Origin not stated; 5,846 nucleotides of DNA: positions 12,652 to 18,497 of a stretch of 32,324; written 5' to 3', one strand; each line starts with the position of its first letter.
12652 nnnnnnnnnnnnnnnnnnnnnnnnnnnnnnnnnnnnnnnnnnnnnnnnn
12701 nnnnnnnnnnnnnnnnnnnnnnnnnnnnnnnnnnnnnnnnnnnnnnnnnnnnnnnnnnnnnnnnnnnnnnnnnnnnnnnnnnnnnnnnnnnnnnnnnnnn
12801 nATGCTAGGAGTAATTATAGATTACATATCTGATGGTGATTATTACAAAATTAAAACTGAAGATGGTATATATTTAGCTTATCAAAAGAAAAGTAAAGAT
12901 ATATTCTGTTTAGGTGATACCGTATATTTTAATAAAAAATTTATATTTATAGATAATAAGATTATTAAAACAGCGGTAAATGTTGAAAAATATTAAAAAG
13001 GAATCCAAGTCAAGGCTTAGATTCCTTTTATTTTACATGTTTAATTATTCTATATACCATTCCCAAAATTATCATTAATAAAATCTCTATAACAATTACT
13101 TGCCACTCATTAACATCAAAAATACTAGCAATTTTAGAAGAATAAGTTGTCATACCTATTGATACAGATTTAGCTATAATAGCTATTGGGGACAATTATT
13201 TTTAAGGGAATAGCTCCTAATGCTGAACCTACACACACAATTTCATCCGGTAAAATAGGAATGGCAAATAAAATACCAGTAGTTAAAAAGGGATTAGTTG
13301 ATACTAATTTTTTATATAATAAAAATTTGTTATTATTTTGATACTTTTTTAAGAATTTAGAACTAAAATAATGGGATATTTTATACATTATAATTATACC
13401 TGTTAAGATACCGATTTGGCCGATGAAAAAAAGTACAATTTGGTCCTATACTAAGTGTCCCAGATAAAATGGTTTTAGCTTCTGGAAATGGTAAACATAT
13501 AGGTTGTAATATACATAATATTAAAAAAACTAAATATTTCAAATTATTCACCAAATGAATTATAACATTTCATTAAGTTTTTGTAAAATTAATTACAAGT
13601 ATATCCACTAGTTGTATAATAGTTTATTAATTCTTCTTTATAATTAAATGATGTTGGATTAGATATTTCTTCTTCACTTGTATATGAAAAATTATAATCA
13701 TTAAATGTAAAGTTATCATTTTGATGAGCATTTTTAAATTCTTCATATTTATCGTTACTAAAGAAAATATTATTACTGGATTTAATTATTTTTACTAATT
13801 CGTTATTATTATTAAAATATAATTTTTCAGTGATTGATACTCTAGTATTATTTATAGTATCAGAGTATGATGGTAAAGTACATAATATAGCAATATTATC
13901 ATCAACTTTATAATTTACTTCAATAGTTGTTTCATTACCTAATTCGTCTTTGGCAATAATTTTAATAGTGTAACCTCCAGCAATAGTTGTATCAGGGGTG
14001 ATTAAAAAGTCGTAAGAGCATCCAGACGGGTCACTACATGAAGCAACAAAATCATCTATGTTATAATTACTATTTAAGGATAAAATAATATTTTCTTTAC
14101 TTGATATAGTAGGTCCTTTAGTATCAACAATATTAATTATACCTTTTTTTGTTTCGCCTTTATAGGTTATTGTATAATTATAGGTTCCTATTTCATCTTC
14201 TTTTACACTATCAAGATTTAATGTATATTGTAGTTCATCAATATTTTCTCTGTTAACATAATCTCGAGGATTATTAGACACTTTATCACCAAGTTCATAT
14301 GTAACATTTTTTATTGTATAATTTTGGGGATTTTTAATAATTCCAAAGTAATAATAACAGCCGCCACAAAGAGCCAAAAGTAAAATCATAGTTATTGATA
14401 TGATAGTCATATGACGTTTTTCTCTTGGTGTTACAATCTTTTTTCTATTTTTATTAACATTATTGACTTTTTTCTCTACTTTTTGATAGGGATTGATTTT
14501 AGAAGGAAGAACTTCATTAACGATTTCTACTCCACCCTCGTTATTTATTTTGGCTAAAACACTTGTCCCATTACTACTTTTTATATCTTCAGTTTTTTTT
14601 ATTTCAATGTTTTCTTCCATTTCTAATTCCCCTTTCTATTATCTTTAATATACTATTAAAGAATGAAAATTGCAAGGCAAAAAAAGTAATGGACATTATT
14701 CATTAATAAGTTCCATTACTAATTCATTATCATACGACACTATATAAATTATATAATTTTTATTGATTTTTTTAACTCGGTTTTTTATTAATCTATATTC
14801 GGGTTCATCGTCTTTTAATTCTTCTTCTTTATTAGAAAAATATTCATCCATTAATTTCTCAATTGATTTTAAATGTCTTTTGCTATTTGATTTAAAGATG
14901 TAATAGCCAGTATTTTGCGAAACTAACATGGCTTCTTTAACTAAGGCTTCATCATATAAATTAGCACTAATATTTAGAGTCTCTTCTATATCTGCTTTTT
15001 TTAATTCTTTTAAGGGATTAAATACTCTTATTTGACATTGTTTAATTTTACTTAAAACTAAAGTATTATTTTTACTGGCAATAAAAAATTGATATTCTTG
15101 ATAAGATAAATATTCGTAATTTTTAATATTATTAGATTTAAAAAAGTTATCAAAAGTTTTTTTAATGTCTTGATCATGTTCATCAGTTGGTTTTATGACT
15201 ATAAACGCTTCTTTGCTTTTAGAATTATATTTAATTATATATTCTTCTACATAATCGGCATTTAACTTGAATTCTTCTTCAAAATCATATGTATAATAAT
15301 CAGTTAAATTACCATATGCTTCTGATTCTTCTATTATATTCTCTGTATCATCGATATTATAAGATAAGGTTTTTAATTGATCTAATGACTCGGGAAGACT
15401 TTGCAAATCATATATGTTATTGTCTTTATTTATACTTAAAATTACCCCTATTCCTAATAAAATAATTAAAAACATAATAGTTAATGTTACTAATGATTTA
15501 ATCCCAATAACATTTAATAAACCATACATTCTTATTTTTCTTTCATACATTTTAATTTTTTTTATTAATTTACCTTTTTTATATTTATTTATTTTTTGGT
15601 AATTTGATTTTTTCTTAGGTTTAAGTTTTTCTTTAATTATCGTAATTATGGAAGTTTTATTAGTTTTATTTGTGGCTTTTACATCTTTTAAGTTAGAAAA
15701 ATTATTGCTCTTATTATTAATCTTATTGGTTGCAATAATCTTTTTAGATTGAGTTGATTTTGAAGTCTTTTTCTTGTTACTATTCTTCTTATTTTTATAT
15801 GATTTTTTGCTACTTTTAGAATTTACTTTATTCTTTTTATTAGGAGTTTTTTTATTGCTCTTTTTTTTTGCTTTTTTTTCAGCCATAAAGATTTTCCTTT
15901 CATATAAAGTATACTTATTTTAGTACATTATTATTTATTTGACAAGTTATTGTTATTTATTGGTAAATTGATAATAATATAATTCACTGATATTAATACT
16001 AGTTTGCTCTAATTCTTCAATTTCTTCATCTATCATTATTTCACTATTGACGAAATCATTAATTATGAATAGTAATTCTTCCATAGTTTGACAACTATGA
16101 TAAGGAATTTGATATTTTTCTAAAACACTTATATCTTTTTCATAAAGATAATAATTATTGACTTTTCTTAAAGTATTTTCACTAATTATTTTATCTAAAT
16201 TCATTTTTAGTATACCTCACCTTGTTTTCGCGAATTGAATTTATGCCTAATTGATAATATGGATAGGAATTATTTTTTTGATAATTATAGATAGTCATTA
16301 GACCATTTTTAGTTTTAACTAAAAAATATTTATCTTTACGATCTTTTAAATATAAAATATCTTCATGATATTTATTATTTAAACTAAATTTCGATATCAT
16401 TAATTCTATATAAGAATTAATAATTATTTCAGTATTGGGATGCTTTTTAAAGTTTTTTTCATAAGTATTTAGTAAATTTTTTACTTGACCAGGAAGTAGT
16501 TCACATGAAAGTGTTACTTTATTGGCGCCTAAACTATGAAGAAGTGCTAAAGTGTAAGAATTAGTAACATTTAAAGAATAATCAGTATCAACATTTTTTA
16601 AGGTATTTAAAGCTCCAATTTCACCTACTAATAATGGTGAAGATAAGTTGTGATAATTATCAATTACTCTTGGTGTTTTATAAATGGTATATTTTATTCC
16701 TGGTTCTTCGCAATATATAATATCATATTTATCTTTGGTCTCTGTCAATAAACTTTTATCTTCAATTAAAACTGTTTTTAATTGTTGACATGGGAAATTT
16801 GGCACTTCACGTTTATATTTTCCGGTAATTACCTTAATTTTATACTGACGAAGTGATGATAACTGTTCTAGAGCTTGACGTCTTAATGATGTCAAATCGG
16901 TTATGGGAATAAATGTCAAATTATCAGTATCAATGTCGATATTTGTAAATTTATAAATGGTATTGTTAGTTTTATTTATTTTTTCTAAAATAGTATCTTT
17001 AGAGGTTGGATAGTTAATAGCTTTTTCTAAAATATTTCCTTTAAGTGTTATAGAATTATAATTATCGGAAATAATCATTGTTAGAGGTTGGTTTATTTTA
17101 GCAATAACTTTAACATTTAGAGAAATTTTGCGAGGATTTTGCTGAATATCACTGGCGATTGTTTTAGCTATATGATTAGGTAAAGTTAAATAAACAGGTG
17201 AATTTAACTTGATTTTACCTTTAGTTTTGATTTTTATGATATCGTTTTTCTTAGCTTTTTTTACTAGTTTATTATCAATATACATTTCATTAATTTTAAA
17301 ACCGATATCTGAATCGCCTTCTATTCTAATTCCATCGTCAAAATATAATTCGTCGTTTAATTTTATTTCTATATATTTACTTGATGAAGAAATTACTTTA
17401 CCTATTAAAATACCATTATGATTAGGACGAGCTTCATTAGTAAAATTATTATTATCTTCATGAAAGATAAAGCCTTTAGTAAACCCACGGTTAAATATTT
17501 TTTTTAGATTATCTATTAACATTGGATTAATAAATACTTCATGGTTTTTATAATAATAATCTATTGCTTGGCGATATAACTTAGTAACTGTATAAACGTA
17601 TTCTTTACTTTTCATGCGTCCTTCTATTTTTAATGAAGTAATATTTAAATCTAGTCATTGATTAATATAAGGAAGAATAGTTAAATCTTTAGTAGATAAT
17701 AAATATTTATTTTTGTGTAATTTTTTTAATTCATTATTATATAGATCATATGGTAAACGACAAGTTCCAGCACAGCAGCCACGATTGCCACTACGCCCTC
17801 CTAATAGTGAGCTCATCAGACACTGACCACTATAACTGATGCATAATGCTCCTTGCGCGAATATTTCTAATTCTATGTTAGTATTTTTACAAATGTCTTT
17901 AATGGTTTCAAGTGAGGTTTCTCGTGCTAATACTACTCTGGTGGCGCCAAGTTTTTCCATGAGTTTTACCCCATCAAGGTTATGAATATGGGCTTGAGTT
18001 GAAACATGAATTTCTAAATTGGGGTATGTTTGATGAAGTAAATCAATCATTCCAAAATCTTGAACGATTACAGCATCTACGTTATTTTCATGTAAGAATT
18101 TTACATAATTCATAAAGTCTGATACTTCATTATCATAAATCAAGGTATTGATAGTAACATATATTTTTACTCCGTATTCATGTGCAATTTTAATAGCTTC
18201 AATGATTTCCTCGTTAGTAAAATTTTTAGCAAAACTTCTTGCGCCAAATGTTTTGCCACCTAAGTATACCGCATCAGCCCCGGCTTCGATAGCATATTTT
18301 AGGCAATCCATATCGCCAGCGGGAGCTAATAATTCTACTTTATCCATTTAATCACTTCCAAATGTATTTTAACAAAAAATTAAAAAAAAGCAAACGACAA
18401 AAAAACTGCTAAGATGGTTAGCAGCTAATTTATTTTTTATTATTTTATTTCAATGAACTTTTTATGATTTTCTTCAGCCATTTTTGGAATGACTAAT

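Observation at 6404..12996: Candidate undescribed sortase-associated module: substrate, extended sortase B, 1365-aa orphan and micro-ORF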

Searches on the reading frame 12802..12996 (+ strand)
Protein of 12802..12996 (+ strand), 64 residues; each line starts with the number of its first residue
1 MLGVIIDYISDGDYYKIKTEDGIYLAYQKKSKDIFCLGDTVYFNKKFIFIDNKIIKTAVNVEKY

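Call 3: search_protein_families(library=pfam, proteins=[window:12802-12996:+], max_evalue=1)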
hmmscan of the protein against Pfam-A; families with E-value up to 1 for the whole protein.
window:12802-12996:+ (64 aa): 0 families

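Call 4: search_protein_families(library=ncbifam, proteins=[window:12802-12996:+], max_evalue=1)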
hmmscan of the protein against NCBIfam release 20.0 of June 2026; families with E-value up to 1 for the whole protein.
window:12802-12996:+ (64 aa): 0 families

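Call 19: search_protein_families(library=padloc, proteins=[window:12802-12996:+], max_evalue=1)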
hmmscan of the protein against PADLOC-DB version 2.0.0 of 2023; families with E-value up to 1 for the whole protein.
window:12802-12996:+ (64 aa): 0 families

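Call 63: list_cluster_members(proteins=[window:12802-12993:+, window:7162-8685:+, window:8760-12830:+, window:6407-7012:-])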
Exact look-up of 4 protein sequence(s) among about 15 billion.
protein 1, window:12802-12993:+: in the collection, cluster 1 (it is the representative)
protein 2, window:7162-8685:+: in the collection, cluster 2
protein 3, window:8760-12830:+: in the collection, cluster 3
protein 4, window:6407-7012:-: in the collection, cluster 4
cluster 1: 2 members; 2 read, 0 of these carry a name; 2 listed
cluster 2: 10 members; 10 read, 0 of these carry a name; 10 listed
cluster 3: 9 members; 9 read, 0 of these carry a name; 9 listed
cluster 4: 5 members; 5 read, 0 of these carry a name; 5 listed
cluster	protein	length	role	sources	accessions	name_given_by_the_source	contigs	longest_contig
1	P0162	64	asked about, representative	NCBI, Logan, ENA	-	-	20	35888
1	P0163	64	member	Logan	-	-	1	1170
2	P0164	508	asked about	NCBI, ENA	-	-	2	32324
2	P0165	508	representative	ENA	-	-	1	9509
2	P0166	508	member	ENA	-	-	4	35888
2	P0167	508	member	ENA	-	-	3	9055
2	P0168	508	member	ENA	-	-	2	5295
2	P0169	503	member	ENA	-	-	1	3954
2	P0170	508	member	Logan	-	-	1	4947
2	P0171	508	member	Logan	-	-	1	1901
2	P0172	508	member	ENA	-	-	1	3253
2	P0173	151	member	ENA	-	-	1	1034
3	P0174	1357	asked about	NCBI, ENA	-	-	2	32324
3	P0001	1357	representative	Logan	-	-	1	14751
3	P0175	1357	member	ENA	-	-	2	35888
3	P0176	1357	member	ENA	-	-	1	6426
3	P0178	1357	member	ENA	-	-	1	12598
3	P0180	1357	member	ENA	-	-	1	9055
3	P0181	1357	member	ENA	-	-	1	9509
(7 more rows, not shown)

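Call 93: find_encoding_contigs(protein=window:12802-12996:+, flank=6000, max_places=6)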
Protein window:12802-12996:+ (64 aa): 22 contigs read that carry it; 6 places shown.
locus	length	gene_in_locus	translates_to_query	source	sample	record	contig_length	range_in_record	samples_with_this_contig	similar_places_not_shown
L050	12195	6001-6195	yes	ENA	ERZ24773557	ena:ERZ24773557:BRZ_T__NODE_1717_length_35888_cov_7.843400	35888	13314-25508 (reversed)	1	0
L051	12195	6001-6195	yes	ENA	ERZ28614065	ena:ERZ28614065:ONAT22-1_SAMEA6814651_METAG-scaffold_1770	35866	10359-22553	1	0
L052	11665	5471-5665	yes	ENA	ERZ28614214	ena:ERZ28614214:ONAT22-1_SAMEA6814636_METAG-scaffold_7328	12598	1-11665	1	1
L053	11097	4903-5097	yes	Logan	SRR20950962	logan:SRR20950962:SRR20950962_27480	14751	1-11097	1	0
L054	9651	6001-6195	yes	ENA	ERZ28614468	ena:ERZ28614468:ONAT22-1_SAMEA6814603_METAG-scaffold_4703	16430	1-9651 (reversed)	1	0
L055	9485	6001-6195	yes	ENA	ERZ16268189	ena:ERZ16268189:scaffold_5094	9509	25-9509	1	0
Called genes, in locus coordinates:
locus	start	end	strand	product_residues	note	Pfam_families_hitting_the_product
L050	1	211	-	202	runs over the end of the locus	-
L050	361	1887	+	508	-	PF04203:Sortase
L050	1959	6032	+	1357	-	-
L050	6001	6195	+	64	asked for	-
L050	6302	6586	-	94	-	PF09335:VTT_dom (weak)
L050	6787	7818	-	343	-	-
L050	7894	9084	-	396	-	PF14270:DUF4358 (faint)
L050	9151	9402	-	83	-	-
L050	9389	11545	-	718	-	PF01136:Peptidase_U32, PF04055:Radical_SAM (faint), PF12392:DUF3656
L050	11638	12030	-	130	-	PF00011:HSP20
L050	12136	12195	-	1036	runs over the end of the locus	PF00580:UvrD-helicase, PF01443:Viral_helicase1 (faint), PF13245:AAA_19, PF13361:UvrD_C, PF13538:UvrD_C_2 (faint)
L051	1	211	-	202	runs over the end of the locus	-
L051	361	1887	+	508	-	PF04203:Sortase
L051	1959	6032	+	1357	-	-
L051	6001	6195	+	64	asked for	-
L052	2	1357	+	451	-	?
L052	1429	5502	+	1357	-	-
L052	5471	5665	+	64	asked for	-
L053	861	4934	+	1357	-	-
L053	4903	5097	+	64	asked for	-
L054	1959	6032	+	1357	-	-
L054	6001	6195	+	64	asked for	-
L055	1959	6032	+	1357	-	-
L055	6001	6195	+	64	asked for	-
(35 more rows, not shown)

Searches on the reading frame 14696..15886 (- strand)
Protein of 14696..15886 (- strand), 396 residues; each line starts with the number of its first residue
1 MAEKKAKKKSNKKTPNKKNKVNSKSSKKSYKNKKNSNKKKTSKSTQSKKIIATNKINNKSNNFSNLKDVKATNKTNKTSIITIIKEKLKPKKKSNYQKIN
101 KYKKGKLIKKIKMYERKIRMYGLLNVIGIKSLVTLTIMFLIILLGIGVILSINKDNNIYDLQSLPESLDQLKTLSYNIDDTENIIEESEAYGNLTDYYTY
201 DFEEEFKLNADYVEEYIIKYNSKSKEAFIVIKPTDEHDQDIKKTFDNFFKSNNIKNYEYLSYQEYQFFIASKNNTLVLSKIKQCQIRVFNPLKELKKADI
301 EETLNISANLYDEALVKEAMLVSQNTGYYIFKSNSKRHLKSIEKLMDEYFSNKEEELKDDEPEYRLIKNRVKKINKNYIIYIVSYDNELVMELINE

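Call 8: search_protein_families(library=pfam, proteins=[window:14696-15886:-], max_evalue=0.01)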
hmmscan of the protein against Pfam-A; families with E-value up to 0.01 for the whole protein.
window:14696-15886:- (396 aa): 1 family
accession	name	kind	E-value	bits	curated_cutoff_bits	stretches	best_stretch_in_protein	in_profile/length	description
PF14270.11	DUF4358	-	2.2e-06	28.3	25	1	291-384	8-102/102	Domain of unknown function (DUF4358)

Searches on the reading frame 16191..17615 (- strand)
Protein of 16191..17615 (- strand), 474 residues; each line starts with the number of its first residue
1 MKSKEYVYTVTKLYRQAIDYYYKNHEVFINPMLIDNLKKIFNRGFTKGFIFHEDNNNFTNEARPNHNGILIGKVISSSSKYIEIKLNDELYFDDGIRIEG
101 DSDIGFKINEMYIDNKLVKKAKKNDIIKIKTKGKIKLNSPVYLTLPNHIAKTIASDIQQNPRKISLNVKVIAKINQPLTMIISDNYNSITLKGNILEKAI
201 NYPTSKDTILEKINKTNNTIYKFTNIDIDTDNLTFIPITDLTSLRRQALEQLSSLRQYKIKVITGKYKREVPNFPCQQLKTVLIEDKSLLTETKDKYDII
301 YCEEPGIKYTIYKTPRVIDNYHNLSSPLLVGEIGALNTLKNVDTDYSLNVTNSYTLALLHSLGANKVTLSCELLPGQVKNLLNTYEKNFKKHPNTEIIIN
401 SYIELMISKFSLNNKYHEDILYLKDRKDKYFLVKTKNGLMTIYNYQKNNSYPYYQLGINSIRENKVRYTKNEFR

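Call 8: search_protein_families(library=pfam, proteins=[window:16191-17615:-], max_evalue=0.01)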
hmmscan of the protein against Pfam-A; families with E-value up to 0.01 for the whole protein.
window:16191-17615:- (474 aa): 2 families
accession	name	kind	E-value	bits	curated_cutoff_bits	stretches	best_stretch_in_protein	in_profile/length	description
PF12392.13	DUF3656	-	4.5e-21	76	22.1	1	142-256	2-108/109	Collagenase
PF01136.24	Peptidase_U32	-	9.1e-14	51.7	22.4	1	1-54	178-231/233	Peptidase family U32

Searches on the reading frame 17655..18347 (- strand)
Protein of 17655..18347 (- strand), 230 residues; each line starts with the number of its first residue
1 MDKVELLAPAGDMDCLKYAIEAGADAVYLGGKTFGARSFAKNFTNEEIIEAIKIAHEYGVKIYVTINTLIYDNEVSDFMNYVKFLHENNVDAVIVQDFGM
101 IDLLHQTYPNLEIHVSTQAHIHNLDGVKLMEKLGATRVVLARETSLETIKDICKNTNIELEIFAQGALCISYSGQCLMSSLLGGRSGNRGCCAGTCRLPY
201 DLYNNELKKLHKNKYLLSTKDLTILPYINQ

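Call 8: search_protein_families(library=pfam, proteins=[window:17655-18347:-], max_evalue=0.01)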
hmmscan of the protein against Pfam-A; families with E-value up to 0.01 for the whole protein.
window:17655-18347:- (230 aa): 2 families
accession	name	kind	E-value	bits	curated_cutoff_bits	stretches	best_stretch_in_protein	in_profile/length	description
PF01136.24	Peptidase_U32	-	2.7e-58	197.5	22.4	1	77-229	3-162/233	Peptidase family U32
PF04055.27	Radical_SAM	-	1.1e-06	29.3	29.5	1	14-84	92-165/166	Radical SAM superfamily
